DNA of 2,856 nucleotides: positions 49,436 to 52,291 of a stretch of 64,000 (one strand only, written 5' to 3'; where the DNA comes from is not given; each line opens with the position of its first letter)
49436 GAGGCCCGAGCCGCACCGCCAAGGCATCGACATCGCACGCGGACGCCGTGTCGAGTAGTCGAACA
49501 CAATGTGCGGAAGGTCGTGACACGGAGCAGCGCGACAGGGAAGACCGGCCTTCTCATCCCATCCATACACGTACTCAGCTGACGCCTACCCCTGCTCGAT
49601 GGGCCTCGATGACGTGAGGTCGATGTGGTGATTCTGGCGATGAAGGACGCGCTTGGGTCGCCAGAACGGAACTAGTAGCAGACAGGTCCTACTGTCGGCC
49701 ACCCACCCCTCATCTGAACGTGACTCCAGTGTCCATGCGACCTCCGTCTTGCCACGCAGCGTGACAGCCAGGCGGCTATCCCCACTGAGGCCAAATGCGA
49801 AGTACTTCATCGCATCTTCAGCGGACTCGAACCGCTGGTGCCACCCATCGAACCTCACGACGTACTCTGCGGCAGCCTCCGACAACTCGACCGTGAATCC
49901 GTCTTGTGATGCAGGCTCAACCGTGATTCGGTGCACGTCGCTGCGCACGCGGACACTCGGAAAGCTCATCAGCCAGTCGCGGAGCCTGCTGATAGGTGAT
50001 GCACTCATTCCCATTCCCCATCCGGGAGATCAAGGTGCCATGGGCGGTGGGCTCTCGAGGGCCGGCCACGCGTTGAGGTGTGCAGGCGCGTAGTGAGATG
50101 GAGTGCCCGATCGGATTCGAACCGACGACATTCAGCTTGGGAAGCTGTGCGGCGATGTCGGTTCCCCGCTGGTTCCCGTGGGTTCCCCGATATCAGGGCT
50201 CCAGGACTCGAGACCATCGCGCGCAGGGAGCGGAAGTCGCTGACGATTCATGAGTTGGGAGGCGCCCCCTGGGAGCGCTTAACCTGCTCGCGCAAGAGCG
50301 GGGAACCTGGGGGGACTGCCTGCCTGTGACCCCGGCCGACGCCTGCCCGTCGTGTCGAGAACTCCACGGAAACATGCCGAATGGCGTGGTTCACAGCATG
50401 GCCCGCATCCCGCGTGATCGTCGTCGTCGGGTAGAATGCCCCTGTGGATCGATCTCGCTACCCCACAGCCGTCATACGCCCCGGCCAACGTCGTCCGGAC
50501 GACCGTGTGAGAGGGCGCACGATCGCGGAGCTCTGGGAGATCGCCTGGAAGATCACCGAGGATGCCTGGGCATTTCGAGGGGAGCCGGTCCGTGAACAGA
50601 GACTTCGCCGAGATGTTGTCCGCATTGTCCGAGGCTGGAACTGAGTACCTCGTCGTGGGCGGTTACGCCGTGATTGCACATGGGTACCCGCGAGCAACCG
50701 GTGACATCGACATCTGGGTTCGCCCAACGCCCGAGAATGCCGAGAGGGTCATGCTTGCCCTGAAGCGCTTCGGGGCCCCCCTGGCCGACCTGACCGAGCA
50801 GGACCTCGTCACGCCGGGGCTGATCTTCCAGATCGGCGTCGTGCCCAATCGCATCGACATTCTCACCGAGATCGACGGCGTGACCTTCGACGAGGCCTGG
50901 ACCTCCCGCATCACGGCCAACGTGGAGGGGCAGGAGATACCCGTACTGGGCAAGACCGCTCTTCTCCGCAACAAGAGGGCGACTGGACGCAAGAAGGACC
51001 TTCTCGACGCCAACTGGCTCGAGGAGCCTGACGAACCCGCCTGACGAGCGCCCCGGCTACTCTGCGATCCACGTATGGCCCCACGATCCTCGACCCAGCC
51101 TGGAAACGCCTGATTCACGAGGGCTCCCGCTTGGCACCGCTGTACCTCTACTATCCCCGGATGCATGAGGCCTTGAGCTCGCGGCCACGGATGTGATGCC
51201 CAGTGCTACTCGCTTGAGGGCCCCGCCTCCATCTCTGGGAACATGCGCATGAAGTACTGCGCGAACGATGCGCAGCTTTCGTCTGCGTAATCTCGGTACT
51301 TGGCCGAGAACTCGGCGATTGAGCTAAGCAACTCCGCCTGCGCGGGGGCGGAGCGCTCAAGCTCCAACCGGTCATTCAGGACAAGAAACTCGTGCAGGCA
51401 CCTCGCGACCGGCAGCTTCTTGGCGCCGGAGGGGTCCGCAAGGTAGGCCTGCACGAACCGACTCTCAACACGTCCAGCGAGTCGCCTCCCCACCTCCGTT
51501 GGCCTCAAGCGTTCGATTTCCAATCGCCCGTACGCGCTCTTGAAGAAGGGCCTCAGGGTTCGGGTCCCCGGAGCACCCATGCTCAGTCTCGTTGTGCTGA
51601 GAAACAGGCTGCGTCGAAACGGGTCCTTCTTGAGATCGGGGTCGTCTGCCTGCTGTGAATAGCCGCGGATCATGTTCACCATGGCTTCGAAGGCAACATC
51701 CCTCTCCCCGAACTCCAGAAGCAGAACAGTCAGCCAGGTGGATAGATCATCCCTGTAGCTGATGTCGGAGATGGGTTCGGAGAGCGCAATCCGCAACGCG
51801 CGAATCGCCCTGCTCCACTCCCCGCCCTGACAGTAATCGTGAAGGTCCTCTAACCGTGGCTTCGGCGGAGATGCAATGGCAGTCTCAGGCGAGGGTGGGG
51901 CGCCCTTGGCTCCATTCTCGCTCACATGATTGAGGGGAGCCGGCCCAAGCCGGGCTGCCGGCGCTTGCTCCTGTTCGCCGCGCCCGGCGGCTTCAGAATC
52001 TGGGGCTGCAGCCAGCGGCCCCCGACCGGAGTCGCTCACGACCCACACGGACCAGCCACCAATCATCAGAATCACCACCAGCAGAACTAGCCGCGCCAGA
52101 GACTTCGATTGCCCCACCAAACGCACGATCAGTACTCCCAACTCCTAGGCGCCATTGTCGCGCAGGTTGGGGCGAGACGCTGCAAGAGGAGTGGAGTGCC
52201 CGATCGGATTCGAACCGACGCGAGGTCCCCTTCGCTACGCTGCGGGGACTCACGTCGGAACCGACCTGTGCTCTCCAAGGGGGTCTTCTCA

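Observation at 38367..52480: Nine copies of the tRNA-Gly(CCC) 3' end within 14 kb: stacked att-like junctions but no recombinase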

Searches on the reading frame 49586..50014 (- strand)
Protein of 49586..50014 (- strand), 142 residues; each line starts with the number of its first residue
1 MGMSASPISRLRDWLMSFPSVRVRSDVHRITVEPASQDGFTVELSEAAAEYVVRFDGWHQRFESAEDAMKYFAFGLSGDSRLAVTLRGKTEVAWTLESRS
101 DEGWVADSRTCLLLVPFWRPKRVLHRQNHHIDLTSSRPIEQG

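Call 16: search_protein_families(library=pfam, proteins=[window:49586-50014:-], max_evalue=0.01)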
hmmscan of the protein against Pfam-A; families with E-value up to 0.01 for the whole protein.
window:49586-50014:- (142 aa): 0 families

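Call 47: find_encoding_contigs(protein=window:49586-50014:-, flank=10000, max_places=10)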
Protein window:49586-50014:- (142 aa): no gene with exactly this product is on record in the collection.

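Call 89: search_protein_families(library=pfam, proteins=[L031:17932-18507:-, L031:16784-17566:+, L031:8031-9131:-, L029:317-1165:+, L029:2822-3631:+, L029:14175-15194:+, L029:12523-13005:+, L031:12407-14041:+, L030:12676-13158:-], max_evalue=0.01)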
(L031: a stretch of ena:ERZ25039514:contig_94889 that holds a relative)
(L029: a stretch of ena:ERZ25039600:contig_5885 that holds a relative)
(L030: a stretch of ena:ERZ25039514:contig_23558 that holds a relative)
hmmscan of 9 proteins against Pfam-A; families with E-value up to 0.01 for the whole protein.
L031:17932-18507:- (191 aa): 0 families

L031:16784-17566:+ (260 aa): 0 families

L031:8031-9131:- (366 aa): 0 families

L029:317-1165:+ (282 aa): 3 families
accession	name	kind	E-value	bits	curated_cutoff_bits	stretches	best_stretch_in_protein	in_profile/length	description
PF00589.27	Phage_integrase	-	1.4e-42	145.9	27.1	1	102-264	2-171/172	Phage integrase family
PF13495.12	Phage_int_SAM_4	-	2e-21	76.6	27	1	4-86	1-84/85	Phage integrase, N-terminal SAM-like domain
PF02899.23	Phage_int_SAM_1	-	0.00065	20.4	22.3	1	15-77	12-76/83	Phage integrase, N-terminal SAM-like domain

L029:2822-3631:+ (269 aa): 2 families
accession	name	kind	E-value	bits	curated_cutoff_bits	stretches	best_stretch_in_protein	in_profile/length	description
PF02899.23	Phage_int_SAM_1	-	1.3e-08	35.4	22.3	1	115-195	2-81/83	Phage integrase, N-terminal SAM-like domain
PF13495.12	Phage_int_SAM_4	-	0.0087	16.9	27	0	119-169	7-52/85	Phage integrase, N-terminal SAM-like domain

L029:14175-15194:+ (339 aa): 0 families

L029:12523-13005:+ (160 aa): 0 families

L031:12407-14041:+ (544 aa): 1 family
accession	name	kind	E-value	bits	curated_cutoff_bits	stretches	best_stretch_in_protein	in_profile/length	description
PF06782.17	UPF0236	-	6.2e-05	22.4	24.3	0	80-165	55-144/400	Uncharacterised protein family (UPF0236)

L030:12676-13158:- (160 aa): 0 families

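Call 105: search_protein_families(library=ncbifam, proteins=[window:49586-50014:-], max_evalue=0.001)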
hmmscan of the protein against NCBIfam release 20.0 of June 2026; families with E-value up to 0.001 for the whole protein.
window:49586-50014:- (142 aa): 0 families

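Call 106: search_protein_families(library=padloc, proteins=[window:49586-50014:-], max_evalue=0.001)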
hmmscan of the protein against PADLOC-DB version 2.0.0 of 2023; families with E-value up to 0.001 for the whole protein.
window:49586-50014:- (142 aa): 0 families

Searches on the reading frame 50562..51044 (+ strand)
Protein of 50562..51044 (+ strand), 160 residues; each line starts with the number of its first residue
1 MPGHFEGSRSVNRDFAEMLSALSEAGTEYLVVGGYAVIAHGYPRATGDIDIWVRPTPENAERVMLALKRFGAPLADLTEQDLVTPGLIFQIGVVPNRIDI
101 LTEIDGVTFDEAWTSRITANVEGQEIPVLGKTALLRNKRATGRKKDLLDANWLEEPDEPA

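Call 16: search_protein_families(library=pfam, proteins=[window:50562-51044:+], max_evalue=0.01)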
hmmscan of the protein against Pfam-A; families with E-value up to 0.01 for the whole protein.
window:50562-51044:+ (160 aa): 3 families
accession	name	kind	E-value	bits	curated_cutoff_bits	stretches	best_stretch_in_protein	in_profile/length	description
PF14907.12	NTP_transf_5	-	0.00065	19.8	31.2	1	10-132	55-181/249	Uncharacterised nucleotidyltransferase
PF10706.15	Aminoglyc_resit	-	0.0025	18.4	21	0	17-72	4-59/149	Aminoglycoside-2''-adenylyltransferase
PF09970.15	DUF2204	-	0.0081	16.2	20.3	0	13-142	3-133/181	Nucleotidyl transferase of unknown function (DUF2204)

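Call 20: find_encoding_contigs(protein=window:50562-51044:+, flank=10000, max_places=10)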
Protein window:50562-51044:+ (160 aa): 1 contig read that carries it; 1 place shown.
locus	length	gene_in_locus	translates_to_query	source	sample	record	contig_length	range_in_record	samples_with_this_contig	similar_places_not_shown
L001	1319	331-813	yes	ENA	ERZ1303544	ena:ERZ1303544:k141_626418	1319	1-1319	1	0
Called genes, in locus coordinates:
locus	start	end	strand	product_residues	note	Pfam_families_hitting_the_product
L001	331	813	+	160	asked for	-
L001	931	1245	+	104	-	-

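Call 59: list_cluster_members(proteins=[window:50562-51044:+, window:60565-62388:+, window:15754-16542:-, window:58592-59533:+, window:49071-49415:+, window:36384-36851:+, window:34807-35265:+, window:22101-23042:+])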
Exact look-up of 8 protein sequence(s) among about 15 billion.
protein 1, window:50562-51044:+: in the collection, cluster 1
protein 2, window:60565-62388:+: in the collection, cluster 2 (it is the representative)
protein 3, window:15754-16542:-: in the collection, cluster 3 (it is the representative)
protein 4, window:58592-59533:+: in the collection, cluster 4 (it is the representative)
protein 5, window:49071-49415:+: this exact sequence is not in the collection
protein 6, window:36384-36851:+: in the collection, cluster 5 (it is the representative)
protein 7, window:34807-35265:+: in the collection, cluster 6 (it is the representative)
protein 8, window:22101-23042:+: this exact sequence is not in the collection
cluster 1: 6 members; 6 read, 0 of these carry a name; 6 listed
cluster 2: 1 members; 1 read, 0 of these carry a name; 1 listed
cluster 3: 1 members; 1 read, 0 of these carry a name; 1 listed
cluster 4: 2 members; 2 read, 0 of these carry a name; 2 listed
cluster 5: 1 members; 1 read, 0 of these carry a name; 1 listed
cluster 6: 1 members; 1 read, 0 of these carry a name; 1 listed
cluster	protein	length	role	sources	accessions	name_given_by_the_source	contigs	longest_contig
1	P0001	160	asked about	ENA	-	-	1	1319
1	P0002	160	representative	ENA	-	-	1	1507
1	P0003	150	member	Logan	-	-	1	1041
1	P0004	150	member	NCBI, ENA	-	-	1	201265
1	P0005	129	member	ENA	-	-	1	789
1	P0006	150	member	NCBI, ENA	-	-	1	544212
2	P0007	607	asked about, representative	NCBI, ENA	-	-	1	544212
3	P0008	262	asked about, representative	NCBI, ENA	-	-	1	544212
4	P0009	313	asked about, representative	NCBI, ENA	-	-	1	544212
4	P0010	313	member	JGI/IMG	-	-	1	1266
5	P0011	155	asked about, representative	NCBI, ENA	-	-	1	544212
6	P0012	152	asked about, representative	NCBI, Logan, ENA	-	-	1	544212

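Call 60: find_encoding_contigs(protein=P0004, flank=10000, max_places=10)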
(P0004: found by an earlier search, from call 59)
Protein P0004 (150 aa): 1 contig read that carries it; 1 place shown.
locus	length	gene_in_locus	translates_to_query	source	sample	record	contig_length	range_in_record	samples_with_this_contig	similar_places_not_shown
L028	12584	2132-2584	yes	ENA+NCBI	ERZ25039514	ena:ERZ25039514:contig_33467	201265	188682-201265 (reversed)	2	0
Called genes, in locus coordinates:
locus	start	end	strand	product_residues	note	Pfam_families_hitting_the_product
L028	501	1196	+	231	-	-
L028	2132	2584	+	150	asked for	-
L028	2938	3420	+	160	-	PF08843:AbiEii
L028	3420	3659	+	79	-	-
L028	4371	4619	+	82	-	PF13711:DUF4160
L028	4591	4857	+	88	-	PF10387:DUF2442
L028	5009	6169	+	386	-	PF00665:rve, PF13610:DDE_Tnp_IS240 (faint)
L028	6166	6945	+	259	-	-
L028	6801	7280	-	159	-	PF00571:CBS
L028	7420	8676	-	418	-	PF03781:FGE-sulfatase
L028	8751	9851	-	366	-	-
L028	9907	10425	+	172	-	PF01070:FMN_dh (weak), PF01645:Glu_synthase, PF00478:IMPDH (weak)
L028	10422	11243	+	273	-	-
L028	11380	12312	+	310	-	PF02469:Fasciclin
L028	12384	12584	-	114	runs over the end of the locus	PF02635:DsrE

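Call 89: search_protein_families(library=pfam, proteins=[L031:17932-18507:-, L031:16784-17566:+, L031:8031-9131:-, L029:317-1165:+, L029:2822-3631:+, L029:14175-15194:+, L029:12523-13005:+, L028:501-1196:+, L031:12407-14041:+, L030:12676-13158:-], max_evalue=0.01)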
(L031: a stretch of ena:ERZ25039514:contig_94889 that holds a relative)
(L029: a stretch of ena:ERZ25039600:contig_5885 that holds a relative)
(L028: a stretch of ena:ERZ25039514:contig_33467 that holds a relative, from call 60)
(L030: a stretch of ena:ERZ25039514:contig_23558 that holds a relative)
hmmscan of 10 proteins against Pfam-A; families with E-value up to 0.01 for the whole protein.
L031:17932-18507:- (191 aa): 0 families

L031:16784-17566:+ (260 aa): 0 families

L031:8031-9131:- (366 aa): 0 families

L029:317-1165:+ (282 aa): 3 families
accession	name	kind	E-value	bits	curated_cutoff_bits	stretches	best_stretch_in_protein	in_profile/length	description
PF00589.27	Phage_integrase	-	1.4e-42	145.9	27.1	1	102-264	2-171/172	Phage integrase family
PF13495.12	Phage_int_SAM_4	-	2e-21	76.6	27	1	4-86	1-84/85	Phage integrase, N-terminal SAM-like domain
PF02899.23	Phage_int_SAM_1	-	0.00065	20.4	22.3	1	15-77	12-76/83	Phage integrase, N-terminal SAM-like domain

L029:2822-3631:+ (269 aa): 2 families
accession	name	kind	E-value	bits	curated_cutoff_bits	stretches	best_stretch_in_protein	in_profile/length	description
PF02899.23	Phage_int_SAM_1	-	1.3e-08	35.4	22.3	1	115-195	2-81/83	Phage integrase, N-terminal SAM-like domain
PF13495.12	Phage_int_SAM_4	-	0.0087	16.9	27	0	119-169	7-52/85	Phage integrase, N-terminal SAM-like domain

L029:14175-15194:+ (339 aa): 0 families

L029:12523-13005:+ (160 aa): 0 families

L028:501-1196:+ (231 aa): 0 families

L031:12407-14041:+ (544 aa): 1 family
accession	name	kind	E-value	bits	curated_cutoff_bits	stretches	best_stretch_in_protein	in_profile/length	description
PF06782.17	UPF0236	-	6.2e-05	22.4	24.3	0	80-165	55-144/400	Uncharacterised protein family (UPF0236)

L030:12676-13158:- (160 aa): 0 families

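Call 105: search_protein_families(library=ncbifam, proteins=[window:50562-51044:+], max_evalue=0.001)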
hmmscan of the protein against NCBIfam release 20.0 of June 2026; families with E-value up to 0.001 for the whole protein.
window:50562-51044:+ (160 aa): 0 families

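Call 106: search_protein_families(library=padloc, proteins=[window:50562-51044:+], max_evalue=0.001)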
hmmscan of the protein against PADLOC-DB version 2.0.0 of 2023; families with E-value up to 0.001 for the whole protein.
window:50562-51044:+ (160 aa): 0 families

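Call 117: find_related_loci(query=window:50562-51044:+, collection=viral_contigs, flank=10000)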
Query window:50562-51044:+ (160 aa) in viral_contigs; peptide patterns used: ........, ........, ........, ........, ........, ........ (x = any residue, [..] = any of these).
4 stretches matched a pattern, but none encodes a relative of the query by tblastn (E <= 1e-3).

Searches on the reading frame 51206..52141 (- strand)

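Call 16: search_protein_families(library=pfam, proteins=[window:51206-52141:-], max_evalue=0.01)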
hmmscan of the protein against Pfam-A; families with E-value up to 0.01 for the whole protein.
window:51206-52141:- (311 aa): 0 families

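Call 89: search_protein_families(library=pfam, proteins=[L031:17932-18507:-, L031:16784-17566:+, L031:8031-9131:-, L029:317-1165:+, L029:2822-3631:+, L029:14175-15194:+, L029:12523-13005:+, L031:12407-14041:+, L030:12676-13158:-], max_evalue=0.01)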
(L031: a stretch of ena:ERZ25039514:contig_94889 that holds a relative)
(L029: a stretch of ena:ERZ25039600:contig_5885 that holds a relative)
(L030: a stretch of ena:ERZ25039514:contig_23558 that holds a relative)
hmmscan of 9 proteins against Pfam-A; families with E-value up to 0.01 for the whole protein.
L031:17932-18507:- (191 aa): 0 families

L031:16784-17566:+ (260 aa): 0 families

L031:8031-9131:- (366 aa): 0 families

L029:317-1165:+ (282 aa): 3 families
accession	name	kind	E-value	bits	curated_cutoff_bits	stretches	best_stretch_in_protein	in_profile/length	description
PF00589.27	Phage_integrase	-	1.4e-42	145.9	27.1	1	102-264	2-171/172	Phage integrase family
PF13495.12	Phage_int_SAM_4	-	2e-21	76.6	27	1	4-86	1-84/85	Phage integrase, N-terminal SAM-like domain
PF02899.23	Phage_int_SAM_1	-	0.00065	20.4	22.3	1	15-77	12-76/83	Phage integrase, N-terminal SAM-like domain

L029:2822-3631:+ (269 aa): 2 families
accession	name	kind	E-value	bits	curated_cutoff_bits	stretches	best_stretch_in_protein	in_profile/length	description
PF02899.23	Phage_int_SAM_1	-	1.3e-08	35.4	22.3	1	115-195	2-81/83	Phage integrase, N-terminal SAM-like domain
PF13495.12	Phage_int_SAM_4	-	0.0087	16.9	27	0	119-169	7-52/85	Phage integrase, N-terminal SAM-like domain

L029:14175-15194:+ (339 aa): 0 families

L029:12523-13005:+ (160 aa): 0 families

L031:12407-14041:+ (544 aa): 1 family
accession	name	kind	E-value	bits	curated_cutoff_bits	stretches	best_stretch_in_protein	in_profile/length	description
PF06782.17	UPF0236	-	6.2e-05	22.4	24.3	0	80-165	55-144/400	Uncharacterised protein family (UPF0236)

L030:12676-13158:- (160 aa): 0 families

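Call 105: search_protein_families(library=ncbifam, proteins=[window:51206-52141:-], max_evalue=0.001)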
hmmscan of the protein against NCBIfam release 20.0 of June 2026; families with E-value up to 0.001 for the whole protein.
window:51206-52141:- (311 aa): 0 families

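Call 106: search_protein_families(library=padloc, proteins=[window:51206-52141:-], max_evalue=0.001)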
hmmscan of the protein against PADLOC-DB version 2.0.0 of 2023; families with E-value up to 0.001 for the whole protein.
window:51206-52141:- (311 aa): 0 families
